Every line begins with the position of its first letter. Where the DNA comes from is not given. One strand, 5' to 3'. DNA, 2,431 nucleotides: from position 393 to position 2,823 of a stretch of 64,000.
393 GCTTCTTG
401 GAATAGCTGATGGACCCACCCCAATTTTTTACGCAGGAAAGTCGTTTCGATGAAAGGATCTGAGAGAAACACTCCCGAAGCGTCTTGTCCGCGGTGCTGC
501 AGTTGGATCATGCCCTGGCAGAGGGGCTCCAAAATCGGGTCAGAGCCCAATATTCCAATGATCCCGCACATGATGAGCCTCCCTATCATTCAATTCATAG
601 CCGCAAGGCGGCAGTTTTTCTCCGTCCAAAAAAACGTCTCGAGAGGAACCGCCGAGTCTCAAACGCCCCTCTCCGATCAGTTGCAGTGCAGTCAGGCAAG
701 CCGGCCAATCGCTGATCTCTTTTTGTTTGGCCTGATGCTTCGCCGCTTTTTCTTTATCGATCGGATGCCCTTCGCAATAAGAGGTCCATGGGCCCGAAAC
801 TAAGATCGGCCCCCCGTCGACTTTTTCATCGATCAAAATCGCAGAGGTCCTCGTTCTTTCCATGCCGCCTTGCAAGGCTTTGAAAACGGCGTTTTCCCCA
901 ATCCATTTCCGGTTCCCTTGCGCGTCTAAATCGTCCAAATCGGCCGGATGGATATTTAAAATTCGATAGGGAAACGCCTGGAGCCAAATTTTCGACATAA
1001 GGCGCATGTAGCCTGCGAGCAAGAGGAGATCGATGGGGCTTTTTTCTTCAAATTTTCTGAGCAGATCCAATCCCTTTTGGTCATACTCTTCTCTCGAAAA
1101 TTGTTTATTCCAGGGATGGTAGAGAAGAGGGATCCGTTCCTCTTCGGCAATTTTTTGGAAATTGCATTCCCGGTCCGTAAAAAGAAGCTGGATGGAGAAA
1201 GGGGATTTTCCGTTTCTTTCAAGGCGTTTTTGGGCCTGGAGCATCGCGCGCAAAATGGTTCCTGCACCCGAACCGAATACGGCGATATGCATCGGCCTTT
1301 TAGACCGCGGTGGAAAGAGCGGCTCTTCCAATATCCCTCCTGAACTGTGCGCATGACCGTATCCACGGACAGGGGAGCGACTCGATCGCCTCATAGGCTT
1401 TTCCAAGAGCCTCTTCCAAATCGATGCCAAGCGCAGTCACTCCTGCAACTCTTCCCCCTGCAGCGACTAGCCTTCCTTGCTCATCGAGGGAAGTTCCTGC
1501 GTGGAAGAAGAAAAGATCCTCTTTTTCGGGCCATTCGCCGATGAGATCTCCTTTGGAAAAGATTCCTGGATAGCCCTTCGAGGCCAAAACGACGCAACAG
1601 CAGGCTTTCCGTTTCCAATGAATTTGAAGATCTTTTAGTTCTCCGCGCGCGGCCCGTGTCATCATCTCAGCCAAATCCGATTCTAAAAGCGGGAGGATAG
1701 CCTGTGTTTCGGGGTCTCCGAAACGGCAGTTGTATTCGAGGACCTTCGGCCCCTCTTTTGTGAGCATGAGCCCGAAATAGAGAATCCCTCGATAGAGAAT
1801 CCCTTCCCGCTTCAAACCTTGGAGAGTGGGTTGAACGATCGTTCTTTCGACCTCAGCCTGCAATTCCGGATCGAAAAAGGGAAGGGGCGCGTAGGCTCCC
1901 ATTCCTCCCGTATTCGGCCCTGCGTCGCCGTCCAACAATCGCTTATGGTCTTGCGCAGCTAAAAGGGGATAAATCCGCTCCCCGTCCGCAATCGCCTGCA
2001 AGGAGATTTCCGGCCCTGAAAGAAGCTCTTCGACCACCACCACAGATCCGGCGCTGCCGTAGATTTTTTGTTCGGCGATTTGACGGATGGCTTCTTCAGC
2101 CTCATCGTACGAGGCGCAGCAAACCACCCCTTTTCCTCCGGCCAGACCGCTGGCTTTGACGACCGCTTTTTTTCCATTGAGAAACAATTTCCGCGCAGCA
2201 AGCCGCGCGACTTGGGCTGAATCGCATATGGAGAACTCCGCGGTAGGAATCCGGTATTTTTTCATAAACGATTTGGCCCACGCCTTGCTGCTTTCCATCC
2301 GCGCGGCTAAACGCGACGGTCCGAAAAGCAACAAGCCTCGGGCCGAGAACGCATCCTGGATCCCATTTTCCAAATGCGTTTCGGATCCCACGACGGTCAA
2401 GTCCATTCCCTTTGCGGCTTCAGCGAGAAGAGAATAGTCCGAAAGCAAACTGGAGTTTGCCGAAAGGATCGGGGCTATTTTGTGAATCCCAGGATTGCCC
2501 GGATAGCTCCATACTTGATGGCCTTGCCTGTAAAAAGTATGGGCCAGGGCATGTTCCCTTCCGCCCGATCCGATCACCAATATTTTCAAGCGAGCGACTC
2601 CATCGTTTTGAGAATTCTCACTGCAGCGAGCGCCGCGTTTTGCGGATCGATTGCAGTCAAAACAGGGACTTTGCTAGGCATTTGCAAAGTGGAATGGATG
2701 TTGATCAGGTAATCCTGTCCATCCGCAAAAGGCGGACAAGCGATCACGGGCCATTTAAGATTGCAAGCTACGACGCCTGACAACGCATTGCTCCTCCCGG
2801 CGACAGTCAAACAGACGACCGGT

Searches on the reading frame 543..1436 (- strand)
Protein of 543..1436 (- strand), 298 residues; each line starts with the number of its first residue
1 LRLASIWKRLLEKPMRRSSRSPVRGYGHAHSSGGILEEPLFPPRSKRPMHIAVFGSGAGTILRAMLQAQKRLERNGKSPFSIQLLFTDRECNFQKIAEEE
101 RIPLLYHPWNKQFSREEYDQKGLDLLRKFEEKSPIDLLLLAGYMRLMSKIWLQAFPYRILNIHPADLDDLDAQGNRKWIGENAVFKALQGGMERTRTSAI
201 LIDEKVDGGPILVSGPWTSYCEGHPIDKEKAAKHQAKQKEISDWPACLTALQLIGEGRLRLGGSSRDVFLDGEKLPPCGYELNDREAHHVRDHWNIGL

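Call 16: search_protein_families(library=pfam, proteins=[window:543-1436:-], max_evalue=0.001)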
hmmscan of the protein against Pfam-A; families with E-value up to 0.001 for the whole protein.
window:543-1436:- (298 aa): 1 family
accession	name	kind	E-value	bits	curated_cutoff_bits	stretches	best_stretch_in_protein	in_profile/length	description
PF00551.24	Formyl_trans_N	-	7.4e-17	62.1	26.1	1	49-213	1-150/181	Formyl transferase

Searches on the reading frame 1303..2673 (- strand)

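Call 16: search_protein_families(library=pfam, proteins=[window:1303-2673:-], max_evalue=0.001)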
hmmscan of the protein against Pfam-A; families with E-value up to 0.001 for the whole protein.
window:1303-2673:- (457 aa): 5 families
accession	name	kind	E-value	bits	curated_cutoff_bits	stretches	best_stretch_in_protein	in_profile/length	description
PF01071.24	GARS_A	-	1.1e-73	247.6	27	1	128-323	1-194/194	Phosphoribosylglycinamide synthetase, ATP-grasp (A) domain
PF02843.22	GARS_C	-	9.9e-23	80.7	34.8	1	358-450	1-91/92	Phosphoribosylglycinamide synthetase, C domain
PF02844.21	GARS_N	-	1.9e-22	80.3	29.5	1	30-127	2-100/100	Phosphoribosylglycinamide synthetase, N domain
PF08442.15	ATP-grasp_2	-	6.6e-06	26.3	29.5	1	133-206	7-86/202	ATP-grasp domain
PF02655.19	ATP-grasp_3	-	4.3e-05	24.1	23.2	1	157-318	21-157/160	ATP-grasp domain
